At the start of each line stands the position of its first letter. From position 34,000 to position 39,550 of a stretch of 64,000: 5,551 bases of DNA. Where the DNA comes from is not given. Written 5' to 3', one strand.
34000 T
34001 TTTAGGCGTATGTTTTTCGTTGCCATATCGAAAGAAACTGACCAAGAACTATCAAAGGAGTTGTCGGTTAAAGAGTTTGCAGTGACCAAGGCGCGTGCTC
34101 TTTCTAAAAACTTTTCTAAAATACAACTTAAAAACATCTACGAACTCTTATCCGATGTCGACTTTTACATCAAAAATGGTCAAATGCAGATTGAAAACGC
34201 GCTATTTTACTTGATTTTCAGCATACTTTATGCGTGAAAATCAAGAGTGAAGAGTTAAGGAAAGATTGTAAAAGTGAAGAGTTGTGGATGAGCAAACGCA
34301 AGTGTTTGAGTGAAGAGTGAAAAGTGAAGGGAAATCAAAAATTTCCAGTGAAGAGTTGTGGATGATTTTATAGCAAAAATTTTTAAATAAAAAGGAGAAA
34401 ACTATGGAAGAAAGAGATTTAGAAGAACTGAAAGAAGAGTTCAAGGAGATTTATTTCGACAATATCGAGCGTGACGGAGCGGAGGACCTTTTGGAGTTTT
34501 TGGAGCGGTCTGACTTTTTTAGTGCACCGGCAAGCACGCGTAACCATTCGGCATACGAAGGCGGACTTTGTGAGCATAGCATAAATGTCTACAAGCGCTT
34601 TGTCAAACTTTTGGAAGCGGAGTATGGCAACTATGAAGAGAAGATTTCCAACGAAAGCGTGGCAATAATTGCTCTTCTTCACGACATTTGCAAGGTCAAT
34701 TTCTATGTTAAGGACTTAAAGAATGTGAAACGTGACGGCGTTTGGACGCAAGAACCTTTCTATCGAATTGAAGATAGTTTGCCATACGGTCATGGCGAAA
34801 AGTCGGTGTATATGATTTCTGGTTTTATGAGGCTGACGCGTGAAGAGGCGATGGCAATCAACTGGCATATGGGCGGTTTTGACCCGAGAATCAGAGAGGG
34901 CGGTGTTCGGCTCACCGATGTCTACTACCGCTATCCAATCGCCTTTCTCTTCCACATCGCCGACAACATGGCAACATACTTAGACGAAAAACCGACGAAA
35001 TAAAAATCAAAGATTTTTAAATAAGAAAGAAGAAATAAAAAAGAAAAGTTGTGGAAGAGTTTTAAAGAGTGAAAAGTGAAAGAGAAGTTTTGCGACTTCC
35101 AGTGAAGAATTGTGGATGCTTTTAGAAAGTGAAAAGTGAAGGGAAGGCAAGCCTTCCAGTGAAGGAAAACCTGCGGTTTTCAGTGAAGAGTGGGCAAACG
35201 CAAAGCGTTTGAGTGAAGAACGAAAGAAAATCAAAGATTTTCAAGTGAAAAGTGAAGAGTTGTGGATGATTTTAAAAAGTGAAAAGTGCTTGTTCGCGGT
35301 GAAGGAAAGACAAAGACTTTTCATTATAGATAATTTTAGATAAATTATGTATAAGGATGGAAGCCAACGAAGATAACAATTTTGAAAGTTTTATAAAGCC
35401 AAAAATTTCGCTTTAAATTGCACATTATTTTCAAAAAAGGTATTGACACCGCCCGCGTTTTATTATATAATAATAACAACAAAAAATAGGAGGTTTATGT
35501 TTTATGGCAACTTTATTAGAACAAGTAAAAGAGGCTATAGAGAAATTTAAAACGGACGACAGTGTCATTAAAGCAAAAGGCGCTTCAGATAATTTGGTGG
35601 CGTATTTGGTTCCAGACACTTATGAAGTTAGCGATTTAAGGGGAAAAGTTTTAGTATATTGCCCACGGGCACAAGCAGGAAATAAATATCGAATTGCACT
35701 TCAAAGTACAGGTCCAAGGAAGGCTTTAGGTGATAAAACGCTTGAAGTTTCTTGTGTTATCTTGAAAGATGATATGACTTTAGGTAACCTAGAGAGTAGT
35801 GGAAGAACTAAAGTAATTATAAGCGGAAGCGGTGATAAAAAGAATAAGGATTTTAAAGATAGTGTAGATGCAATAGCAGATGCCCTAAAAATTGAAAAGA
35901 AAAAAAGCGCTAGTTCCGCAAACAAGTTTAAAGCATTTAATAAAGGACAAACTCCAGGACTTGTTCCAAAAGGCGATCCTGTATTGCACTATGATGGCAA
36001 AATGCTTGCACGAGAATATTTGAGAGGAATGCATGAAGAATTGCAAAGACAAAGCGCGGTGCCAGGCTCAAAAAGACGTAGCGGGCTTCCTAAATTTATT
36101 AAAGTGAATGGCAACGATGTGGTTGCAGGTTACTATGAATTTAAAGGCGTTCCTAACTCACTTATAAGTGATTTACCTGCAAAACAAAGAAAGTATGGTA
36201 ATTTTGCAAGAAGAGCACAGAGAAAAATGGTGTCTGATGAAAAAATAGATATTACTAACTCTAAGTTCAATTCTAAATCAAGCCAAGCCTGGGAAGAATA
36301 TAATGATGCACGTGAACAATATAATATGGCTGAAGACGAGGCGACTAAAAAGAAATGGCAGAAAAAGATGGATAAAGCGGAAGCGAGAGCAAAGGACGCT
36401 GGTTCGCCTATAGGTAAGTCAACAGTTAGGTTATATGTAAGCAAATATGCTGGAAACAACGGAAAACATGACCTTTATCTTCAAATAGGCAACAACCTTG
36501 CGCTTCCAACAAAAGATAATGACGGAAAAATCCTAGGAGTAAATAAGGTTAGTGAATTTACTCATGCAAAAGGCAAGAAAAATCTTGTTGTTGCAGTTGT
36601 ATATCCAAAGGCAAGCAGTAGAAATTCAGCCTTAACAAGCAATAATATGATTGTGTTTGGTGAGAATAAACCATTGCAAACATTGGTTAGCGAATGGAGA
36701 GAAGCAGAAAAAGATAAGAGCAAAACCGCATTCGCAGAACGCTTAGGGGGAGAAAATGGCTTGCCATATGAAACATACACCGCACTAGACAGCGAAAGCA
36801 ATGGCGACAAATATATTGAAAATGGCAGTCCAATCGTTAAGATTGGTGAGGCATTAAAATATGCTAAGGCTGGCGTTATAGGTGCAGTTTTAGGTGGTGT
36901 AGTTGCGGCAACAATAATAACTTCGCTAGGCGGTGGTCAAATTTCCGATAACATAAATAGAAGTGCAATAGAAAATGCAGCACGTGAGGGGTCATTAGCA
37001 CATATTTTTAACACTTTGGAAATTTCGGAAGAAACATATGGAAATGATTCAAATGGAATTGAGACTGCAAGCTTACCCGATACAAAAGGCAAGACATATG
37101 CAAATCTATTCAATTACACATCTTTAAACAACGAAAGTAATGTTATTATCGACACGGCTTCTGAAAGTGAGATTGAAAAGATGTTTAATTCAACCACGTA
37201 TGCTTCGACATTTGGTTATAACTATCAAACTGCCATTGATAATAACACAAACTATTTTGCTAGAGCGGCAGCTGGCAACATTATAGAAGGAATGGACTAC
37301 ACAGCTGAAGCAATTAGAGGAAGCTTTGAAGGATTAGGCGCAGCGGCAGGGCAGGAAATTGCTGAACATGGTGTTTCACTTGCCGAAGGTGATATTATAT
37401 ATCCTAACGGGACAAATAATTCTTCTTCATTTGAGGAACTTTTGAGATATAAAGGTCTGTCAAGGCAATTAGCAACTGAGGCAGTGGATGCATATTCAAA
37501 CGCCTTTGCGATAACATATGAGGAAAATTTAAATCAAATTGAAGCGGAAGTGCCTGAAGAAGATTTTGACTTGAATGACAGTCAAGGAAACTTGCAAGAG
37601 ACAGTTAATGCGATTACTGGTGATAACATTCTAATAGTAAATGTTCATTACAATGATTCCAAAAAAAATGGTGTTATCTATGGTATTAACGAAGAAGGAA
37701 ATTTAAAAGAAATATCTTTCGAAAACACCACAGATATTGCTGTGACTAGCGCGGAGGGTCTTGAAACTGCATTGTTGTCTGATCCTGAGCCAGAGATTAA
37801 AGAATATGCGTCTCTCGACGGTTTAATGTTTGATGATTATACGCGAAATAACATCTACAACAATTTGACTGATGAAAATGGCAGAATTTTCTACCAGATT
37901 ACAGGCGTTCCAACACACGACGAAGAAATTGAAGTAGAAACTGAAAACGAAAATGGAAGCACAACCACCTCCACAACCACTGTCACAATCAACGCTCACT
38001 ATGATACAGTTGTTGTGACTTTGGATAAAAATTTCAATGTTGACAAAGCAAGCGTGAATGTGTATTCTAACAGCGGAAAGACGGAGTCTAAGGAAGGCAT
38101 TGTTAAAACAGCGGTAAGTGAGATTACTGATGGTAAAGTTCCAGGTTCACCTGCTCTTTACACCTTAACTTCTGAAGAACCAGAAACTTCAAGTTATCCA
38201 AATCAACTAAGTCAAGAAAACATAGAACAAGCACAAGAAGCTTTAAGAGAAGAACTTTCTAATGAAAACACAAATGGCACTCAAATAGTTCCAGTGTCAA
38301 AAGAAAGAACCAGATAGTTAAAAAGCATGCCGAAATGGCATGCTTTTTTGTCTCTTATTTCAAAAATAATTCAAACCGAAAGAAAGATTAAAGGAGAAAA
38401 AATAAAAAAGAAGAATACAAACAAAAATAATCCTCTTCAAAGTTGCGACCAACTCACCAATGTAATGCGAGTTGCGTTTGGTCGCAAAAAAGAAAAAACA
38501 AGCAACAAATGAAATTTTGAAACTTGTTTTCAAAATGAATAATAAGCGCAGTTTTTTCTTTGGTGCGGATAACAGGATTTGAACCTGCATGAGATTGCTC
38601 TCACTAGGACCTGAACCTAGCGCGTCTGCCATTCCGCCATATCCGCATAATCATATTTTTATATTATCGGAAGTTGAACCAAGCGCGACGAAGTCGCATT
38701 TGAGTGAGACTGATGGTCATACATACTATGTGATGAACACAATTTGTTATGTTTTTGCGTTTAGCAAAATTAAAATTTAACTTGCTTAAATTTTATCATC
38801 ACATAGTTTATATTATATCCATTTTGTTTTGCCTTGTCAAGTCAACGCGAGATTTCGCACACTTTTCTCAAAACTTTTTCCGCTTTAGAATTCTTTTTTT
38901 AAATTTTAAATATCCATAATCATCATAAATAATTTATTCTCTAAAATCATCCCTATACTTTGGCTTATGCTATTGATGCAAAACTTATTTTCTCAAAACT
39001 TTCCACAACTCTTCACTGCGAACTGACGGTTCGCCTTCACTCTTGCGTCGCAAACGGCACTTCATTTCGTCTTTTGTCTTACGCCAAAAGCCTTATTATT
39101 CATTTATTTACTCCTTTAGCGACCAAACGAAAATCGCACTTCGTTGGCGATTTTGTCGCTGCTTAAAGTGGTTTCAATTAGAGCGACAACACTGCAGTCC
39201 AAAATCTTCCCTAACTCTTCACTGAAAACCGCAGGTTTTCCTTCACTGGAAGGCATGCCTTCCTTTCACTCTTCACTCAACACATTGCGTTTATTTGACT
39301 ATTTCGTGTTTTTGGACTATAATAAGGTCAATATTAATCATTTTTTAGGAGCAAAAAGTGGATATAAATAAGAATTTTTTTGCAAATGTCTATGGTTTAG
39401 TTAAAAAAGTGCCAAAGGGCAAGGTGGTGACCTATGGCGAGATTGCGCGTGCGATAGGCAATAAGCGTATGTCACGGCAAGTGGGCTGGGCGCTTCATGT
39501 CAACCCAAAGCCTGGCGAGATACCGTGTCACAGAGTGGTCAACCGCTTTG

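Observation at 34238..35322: Tandem arrays of AGTGAAG plus variable hairpin units with compensatory stem changes (candidate new structured repeat / RNA family)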

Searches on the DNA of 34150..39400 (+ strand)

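Call 24: search_rna_families(source=window, start=34150, end=39400, threshold=evalue, max_evalue=5)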
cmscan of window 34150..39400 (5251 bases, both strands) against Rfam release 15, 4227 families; matches with E-value up to 5: 5.
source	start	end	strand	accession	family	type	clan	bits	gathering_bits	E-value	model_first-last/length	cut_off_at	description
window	38564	38646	-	RF00005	tRNA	Gene; tRNA;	CL00001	56.2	29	1.6e-10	1-71/71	no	tRNA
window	38308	38404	+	RF01054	preQ1-II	Cis-reg; riboswitch;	-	25.5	47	0.45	1-99/99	no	PreQ1-II (pre queuosine) riboswitch aptamer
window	38802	38835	+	RF02811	FHbp_thermometer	Cis-reg; thermoregulator;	-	22.7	104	3.3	1-73/73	no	FHbp 5' UTR thermometer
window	38563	38646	+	RF04354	Plastid-ycf2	Cis-reg;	-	19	65.7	2.9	1-75/75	no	Plastid-ycf2 5UTR RNA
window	37231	37312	+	RF01196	snoZ30a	Gene; snRNA; snoRNA; CD-box;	-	18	80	1.9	1-92/92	no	Small nucleolar RNA Z30a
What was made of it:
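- There is no Rfam match, even with a permissive E-value threshold (call 24).
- Tried and rejected: A permissive E-value search over 34150-39400 gave nothing on the arrays (call 24).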

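Call 38: build_rna_model(alignment_id=A3, structure=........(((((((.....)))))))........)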
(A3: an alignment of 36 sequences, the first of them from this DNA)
Model R1 built from alignment A3 (36 sequences, 35 columns); structure: as given.
model positions 31; base pairs 7; branch points 0; effective number of sequences 36; information 1.16 bits per position. Calibrated on 0.2 Mb of random sequence (short: E-values are rough).
structure used (alignment columns):
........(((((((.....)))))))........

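Call 39: search_with_rna_model(model_id=R1, source=window, filters=off, max_evalue=10)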
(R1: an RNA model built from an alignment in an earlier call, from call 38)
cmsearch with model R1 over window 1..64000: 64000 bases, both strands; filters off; matches with E-value up to 10: 50.
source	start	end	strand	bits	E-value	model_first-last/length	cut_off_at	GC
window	35158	35188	+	45.2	4.2e-08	1-31/31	no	0.45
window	39217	39247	-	45.2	4.2e-08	1-31/31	no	0.45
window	34323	34353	+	43.7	9.4e-08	1-31/31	no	0.35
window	39011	39041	-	41.6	2.8e-07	1-31/31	no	0.55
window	35075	35107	+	34.3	1.3e-05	1-31/31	no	0.42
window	35219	35250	+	25.6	0.0013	1-31/31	no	0.25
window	35189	35218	+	22.3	0.007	1-31/31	no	0.5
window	35135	35157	+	15.7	0.22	1-31/31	no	0.57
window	34309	34322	+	14.7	0.37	1-31/31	no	0.36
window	39264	39277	-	14.7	0.37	1-31/31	no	0.36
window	34246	34279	+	14.3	0.45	1-31/31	no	0.32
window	27851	27875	-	13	0.9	1-31/31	no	0.32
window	35251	35284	+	12.8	0.98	1-31/31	no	0.29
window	45781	45807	-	12.3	1.3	1-31/31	no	0.41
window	24594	24621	+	12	1.5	1-31/31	no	0.46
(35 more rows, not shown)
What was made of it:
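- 34330..34346 (+): Hairpin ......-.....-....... Covariance-model hit at 34323-34353, E=9e-8 (call 39).
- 35084..35099 (+): Hairpin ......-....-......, of the AGAAGTC class, with a T·G wobble at the top. Covariance-model hit at 35075-35107, E=1.3e-5 (call 39).
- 35165..35181 (+): Hairpin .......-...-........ Covariance-model hit at 35158-35188, E=4e-8 (call 39).
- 35195..35211 (+): Hairpin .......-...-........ Covariance-model hit with E=0.007 (call 39).
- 35226..35242 (+): Hairpin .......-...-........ Covariance-model hit with E=0.0013 (call 39).
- On REP/BIME (tagged repetitive extragenic palindromes): Units are strictly intergenic in the window (call 39).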

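Call 40: search_with_rna_model(model_id=R1, sources=[L003, L005, L007, L008, L009, L010, L011, L012, L016, L017, L018, L019, L020, L021, L022, L024, L026, L029, L032, L034, window], filters=default, max_evalue=1, make_alignment=true)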
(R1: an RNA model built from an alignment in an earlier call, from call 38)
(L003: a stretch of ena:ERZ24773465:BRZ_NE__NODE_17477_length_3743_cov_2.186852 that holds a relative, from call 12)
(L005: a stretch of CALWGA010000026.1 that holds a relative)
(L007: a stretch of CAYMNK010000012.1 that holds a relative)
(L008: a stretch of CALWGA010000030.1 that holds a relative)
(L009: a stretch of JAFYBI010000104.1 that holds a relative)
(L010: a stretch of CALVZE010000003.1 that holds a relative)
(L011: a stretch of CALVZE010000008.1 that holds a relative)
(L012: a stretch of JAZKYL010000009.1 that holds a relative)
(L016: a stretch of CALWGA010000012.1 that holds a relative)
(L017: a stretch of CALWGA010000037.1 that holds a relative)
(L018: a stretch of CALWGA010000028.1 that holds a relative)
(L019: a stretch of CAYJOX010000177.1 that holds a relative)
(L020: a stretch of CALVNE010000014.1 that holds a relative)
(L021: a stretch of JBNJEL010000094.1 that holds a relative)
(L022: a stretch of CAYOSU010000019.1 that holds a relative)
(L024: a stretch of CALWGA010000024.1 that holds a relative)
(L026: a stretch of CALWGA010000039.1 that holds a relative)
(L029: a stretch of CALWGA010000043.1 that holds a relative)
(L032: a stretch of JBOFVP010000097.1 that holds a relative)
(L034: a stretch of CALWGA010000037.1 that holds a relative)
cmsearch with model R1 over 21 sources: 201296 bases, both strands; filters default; matches with E-value up to 1: 56.
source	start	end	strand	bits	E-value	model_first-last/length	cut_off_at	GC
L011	4160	4190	+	45.9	9.4e-08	1-31/31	no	0.52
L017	2459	2489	+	45.4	1.2e-07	1-31/31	no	0.55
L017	7414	7444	-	45.4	1.2e-07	1-31/31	no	0.55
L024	7840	7870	-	45.4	1.2e-07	1-31/31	no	0.39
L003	3289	3319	+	45.2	1.3e-07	1-31/31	no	0.45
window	35158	35188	+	45.2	1.3e-07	1-31/31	no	0.45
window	39217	39247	-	45.2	1.3e-07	1-31/31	no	0.45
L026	4407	4438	-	45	1.5e-07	1-31/31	no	0.5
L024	7553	7583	+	44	2.6e-07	1-31/31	no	0.55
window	34323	34353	+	43.7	2.9e-07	1-31/31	no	0.35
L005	2479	2509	-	43.5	3.3e-07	1-31/31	no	0.48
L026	5678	5709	-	43.3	3.6e-07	1-31/31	no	0.47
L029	7826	7856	-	42.4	5.7e-07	1-31/31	no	0.52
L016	4412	4442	-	42.4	5.7e-07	1-31/31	no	0.45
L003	2420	2450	+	42.3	6.3e-07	1-31/31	no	0.52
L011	4499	4529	-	41.9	7.5e-07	1-31/31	no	0.48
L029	7128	7158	-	41.9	7.6e-07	1-31/31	no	0.48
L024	7620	7651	+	41.9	7.6e-07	1-31/31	no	0.41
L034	1052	1082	-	40.4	1.6e-06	1-31/31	no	0.58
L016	4222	4252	+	40.4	1.6e-06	1-31/31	no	0.52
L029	7096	7127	-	39.3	2.9e-06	1-31/31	no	0.44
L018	1407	1439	-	38.2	5.2e-06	1-31/31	no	0.48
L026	5518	5550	+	36.8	1.1e-05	1-31/31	no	0.42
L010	446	476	+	36.2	1.5e-05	1-31/31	no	0.45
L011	4191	4222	+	35.1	2.6e-05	1-31/31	no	0.28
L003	3206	3238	+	34.3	4e-05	1-31/31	no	0.42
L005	5734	5764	+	33.3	6.8e-05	1-31/31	no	0.45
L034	7638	7667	+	33.2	7.1e-05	1-31/31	no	0.63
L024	7669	7699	+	32.6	9.8e-05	1-31/31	no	0.45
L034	7263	7293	+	28.5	0.00083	1-31/31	no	0.45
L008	186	216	+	26.5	0.0025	1-31/31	no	0.39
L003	3350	3381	+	25.6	0.0039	1-31/31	no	0.25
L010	4039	4068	+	23.5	0.012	1-31/31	no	0.43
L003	3320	3349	+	22.3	0.022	1-31/31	no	0.5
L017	2675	2705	+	22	0.025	1-31/31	no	0.29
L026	5474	5510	+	21.5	0.033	1-31/31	no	0.43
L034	7668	7698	+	19.5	0.096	1-31/31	no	0.39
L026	4446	4476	-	17.6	0.25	1-31/31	no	0.39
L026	4477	4507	-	17.2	0.31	1-31/31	no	0.35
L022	41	54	+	17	0.34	1-31/31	no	0.43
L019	2227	2240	-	17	0.34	1-31/31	no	0.43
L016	4443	4466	-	17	0.35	1-31/31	no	0.67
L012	173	193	-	16.8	0.38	1-31/31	no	0.38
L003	2465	2485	+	16.8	0.38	1-31/31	no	0.38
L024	7591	7619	+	16.4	0.47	1-31/31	no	0.52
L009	294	321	+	16.1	0.55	1-31/31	no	0.39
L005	2510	2523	-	15.2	0.89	1-31/31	no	0.36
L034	7981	7994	-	15.2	0.89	1-31/31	no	0.36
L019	2139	2152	+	15.2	0.89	1-31/31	no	0.36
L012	159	172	-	15.2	0.89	1-31/31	no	0.36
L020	5187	5207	-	15.1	0.95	1-31/31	no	0.33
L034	7206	7255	+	15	0.98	5-31/31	no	0.24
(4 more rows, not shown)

Alignment A4: 56 matches aligned to the model, 63 columns, each read 5' to 3' on its own strand. Consensus structure (alignment columns), stored with it:
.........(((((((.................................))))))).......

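Call 66: search_with_rna_model(model_id=R1, sources=[L003, L005, L007, L008, L009, L010, L011, L012, L016, L017, L018, L019, L020, L021, L022, L024, L026, L029, L032, L034, window], filters=default, max_evalue=0.03, make_alignment=true)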
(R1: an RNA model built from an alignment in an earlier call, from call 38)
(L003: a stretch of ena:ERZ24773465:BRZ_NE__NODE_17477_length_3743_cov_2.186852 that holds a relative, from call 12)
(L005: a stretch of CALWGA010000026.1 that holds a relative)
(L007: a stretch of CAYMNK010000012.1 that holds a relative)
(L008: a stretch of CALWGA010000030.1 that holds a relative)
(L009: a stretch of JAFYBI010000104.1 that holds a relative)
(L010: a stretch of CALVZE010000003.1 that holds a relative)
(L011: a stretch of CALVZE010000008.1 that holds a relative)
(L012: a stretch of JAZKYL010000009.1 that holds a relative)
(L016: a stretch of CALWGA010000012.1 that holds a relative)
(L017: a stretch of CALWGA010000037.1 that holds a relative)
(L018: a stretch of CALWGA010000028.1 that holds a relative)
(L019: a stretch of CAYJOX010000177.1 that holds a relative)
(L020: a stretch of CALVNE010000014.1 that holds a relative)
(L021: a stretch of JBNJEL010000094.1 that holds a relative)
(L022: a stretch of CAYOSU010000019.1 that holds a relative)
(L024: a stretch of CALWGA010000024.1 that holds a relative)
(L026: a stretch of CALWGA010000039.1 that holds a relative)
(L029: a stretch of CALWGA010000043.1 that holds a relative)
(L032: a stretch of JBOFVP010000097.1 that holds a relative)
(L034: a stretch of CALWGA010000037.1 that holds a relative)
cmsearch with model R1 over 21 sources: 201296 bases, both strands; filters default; matches with E-value up to 0.03: 39.
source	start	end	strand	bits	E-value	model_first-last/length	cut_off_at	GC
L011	4160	4190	+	45.9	9.4e-08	1-31/31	no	0.52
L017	2459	2489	+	45.4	1.2e-07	1-31/31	no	0.55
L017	7414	7444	-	45.4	1.2e-07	1-31/31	no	0.55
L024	7840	7870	-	45.4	1.2e-07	1-31/31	no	0.39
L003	3289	3319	+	45.2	1.3e-07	1-31/31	no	0.45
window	35158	35188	+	45.2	1.3e-07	1-31/31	no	0.45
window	39217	39247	-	45.2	1.3e-07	1-31/31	no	0.45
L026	4407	4438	-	45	1.5e-07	1-31/31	no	0.5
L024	7553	7583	+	44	2.6e-07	1-31/31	no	0.55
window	34323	34353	+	43.7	2.9e-07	1-31/31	no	0.35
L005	2479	2509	-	43.5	3.3e-07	1-31/31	no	0.48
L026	5678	5709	-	43.3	3.6e-07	1-31/31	no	0.47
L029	7826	7856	-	42.4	5.7e-07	1-31/31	no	0.52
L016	4412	4442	-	42.4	5.7e-07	1-31/31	no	0.45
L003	2420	2450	+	42.3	6.3e-07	1-31/31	no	0.52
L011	4499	4529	-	41.9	7.5e-07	1-31/31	no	0.48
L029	7128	7158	-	41.9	7.6e-07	1-31/31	no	0.48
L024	7620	7651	+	41.9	7.6e-07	1-31/31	no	0.41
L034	1052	1082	-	40.4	1.6e-06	1-31/31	no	0.58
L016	4222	4252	+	40.4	1.6e-06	1-31/31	no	0.52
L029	7096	7127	-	39.3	2.9e-06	1-31/31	no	0.44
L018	1407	1439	-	38.2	5.2e-06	1-31/31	no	0.48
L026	5518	5550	+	36.8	1.1e-05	1-31/31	no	0.42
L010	446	476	+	36.2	1.5e-05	1-31/31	no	0.45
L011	4191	4222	+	35.1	2.6e-05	1-31/31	no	0.28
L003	3206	3238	+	34.3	4e-05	1-31/31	no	0.42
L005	5734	5764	+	33.3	6.8e-05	1-31/31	no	0.45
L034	7638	7667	+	33.2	7.1e-05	1-31/31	no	0.63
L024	7669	7699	+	32.6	9.8e-05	1-31/31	no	0.45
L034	7263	7293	+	28.5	0.00083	1-31/31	no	0.45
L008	186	216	+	26.5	0.0025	1-31/31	no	0.39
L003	3350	3381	+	25.6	0.0039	1-31/31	no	0.25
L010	4039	4068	+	23.5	0.012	1-31/31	no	0.43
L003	3320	3349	+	22.3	0.022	1-31/31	no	0.5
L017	2675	2705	+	22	0.025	1-31/31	no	0.29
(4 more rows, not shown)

Alignment A6: 39 matches aligned to the model, 34 columns, each read 5' to 3' on its own strand. Consensus structure (alignment columns), stored with it:
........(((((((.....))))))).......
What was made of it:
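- On REP/BIME (tagged repetitive extragenic palindromes): There are 39 units in 201 kb of lineage loci (call 66).
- There are 39 units in 201 kb from several Clostridia MAGs (call 66).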

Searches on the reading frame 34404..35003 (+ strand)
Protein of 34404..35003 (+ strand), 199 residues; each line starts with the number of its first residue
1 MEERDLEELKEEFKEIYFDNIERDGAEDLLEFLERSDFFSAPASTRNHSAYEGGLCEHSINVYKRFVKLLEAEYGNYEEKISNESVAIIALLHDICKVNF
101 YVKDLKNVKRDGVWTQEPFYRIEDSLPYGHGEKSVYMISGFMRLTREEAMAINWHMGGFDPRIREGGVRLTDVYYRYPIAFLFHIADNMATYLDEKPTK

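Call 12: find_encoding_contigs(protein=window:34404-35003:+, flank=6000, max_places=10)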
Protein window:34404-35003:+ (199 aa): 5 contigs read that carry it; 4 places shown.
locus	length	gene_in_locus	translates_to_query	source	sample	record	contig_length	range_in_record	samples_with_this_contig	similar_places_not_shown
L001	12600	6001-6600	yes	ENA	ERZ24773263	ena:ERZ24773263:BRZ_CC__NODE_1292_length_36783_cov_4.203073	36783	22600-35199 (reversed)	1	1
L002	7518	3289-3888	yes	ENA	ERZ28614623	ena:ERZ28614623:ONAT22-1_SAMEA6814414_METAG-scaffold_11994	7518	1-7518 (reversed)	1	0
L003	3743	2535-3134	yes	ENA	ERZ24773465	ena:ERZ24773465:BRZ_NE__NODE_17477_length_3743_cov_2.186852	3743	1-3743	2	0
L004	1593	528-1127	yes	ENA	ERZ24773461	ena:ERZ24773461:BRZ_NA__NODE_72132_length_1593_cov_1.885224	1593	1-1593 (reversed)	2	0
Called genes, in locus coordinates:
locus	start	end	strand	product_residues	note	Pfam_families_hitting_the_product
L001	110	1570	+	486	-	PF01336:tRNA_anti-codon, PF00152:tRNA-synt_2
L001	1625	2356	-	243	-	-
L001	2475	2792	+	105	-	-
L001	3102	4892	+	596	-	PF03772:Competence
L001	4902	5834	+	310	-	PF06144:DNA_pol3_delta, PF21694:DNA_pol3_delta_C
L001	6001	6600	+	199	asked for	PF01966:HD (weak)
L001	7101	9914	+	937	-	-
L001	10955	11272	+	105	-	PF01035:DNA_binding_1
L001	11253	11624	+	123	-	PF13811:DUF4186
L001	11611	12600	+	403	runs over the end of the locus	PF01938:TRAM (weak), PF05958:tRNA_U5-meth_tr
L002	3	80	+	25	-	?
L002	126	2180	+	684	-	PF13567:DUF4131 (weak), PF03772:Competence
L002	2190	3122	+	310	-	PF06144:DNA_pol3_delta, PF21694:DNA_pol3_delta_C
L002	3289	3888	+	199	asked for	PF01966:HD (weak)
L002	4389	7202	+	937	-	-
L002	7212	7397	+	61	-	-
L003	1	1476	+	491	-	?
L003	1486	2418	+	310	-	PF06144:DNA_pol3_delta, PF21694:DNA_pol3_delta_C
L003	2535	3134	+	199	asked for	PF01966:HD (weak)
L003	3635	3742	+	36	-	?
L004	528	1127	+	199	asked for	PF01966:HD (weak)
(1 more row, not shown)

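Call 13: search_protein_families(library=pfam, proteins=[window:34404-35003:+])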
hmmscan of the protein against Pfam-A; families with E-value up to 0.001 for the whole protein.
window:34404-35003:+ (199 aa): 1 family
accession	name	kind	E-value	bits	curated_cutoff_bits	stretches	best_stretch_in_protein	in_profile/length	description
PF01966.28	HD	-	1.7e-06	28.7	22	1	57-160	3-90/116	HD domain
